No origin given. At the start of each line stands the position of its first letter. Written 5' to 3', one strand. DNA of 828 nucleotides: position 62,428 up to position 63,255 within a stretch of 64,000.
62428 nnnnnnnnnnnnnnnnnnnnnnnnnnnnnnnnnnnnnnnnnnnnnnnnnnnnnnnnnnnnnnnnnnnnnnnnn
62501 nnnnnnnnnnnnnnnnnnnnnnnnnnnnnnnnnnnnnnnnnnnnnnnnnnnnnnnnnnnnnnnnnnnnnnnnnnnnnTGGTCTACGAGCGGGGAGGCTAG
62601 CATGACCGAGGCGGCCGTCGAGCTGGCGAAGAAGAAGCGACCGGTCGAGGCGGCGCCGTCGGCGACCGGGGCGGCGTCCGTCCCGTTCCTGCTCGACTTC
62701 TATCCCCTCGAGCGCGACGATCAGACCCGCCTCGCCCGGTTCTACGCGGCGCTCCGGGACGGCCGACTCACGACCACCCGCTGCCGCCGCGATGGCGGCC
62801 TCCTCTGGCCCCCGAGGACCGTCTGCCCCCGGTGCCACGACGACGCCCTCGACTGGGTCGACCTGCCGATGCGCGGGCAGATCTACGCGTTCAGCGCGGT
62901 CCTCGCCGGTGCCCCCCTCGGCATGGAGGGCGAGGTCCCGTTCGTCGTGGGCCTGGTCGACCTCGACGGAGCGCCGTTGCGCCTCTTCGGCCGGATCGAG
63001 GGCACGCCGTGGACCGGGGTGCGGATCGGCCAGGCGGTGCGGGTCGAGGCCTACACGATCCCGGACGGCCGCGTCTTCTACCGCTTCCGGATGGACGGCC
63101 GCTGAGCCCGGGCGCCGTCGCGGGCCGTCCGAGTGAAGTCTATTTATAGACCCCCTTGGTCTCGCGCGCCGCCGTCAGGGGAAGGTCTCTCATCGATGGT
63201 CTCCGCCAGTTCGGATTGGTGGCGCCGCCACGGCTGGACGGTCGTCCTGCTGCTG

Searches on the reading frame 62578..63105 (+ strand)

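Call 56: search_protein_families(library=pfam, proteins=[window:62578-63105:+], max_evalue=0.00001)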
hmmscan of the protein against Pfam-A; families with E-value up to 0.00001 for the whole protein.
window:62578-63105:+ (175 aa): 2 families
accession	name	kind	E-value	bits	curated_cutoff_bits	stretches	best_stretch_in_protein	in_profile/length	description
PF01796.24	OB_ChsH2_C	-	1.6e-13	50.8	27.1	1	93-157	1-63/65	ChsH2, C-terminal OB-fold domain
PF12172.15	zf-ChsH2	-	3.2e-08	33.7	23.2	1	57-92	2-37/37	ChsH2, rubredoxin-like zinc ribbon domain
